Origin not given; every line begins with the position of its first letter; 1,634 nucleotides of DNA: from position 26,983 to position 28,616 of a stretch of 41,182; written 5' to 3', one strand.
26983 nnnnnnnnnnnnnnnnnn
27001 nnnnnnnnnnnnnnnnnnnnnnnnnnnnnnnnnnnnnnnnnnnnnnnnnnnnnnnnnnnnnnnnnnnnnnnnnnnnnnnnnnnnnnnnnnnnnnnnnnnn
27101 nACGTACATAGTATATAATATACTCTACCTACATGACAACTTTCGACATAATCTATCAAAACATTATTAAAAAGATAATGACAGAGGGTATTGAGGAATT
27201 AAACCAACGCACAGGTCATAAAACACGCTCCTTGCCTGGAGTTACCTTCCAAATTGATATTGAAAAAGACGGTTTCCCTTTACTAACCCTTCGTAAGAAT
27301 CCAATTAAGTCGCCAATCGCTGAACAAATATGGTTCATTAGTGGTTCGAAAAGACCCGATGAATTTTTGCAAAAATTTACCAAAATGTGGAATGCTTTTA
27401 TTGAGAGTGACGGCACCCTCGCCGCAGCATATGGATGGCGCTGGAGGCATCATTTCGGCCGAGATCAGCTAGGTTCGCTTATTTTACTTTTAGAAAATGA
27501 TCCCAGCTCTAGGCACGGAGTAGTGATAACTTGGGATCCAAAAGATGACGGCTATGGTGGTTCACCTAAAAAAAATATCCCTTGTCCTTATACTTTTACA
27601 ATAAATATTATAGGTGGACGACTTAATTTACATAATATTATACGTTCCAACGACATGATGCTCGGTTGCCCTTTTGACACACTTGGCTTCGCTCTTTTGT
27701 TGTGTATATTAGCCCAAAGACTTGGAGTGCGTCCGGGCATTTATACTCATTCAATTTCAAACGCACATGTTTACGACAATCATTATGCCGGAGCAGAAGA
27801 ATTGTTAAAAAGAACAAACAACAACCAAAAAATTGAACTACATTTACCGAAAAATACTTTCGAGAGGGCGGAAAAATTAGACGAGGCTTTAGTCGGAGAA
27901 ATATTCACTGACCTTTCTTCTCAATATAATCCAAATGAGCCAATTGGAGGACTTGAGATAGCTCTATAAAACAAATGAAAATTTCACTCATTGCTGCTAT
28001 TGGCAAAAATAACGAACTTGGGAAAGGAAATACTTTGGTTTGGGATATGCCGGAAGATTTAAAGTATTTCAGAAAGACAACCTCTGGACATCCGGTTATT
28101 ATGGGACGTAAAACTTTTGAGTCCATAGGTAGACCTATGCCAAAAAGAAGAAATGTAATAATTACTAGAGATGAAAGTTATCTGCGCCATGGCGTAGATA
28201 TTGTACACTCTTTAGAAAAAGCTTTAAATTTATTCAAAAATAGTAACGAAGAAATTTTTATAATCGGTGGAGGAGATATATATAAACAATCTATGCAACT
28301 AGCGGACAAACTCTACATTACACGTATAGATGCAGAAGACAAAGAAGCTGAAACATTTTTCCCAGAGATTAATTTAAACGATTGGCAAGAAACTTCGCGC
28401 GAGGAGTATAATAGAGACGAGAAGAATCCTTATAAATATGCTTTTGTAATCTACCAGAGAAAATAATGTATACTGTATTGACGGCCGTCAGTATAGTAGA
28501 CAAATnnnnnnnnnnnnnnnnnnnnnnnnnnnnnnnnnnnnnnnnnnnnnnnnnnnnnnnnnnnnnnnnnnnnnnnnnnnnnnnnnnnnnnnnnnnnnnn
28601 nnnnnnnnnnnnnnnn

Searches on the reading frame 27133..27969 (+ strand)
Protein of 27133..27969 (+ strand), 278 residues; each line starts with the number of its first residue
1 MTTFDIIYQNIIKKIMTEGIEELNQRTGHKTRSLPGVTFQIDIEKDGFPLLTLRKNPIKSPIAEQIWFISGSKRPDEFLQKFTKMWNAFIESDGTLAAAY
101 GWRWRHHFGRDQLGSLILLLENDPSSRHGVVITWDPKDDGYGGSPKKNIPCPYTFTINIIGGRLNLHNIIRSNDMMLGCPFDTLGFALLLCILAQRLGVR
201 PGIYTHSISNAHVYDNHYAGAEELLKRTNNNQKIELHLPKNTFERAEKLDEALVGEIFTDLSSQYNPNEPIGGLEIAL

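Call 58: search_protein_families(library=pfam, proteins=[window:27133-27969:+], max_evalue=0.001)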
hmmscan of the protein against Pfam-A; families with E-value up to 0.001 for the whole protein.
window:27133-27969:+ (278 aa): 1 family
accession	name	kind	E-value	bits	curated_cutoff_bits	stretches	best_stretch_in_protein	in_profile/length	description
PF00303.24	Thymidylat_synt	-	1e-54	185.9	24.3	1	8-245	3-243/266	Thymidylate synthase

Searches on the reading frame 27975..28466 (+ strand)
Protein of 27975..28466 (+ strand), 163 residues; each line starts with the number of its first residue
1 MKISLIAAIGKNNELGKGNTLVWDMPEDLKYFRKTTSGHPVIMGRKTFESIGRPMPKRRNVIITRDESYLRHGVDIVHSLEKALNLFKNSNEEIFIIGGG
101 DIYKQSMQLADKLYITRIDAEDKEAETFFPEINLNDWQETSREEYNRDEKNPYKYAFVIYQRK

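Call 58: search_protein_families(library=pfam, proteins=[window:27975-28466:+], max_evalue=0.001)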
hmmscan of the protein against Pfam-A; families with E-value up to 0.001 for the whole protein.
window:27975-28466:+ (163 aa): 1 family
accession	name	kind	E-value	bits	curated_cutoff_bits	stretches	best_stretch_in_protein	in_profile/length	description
PF00186.24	DHFR_1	-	2.5e-62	209.7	25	1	2-162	1-159/159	Dihydrofolate reductase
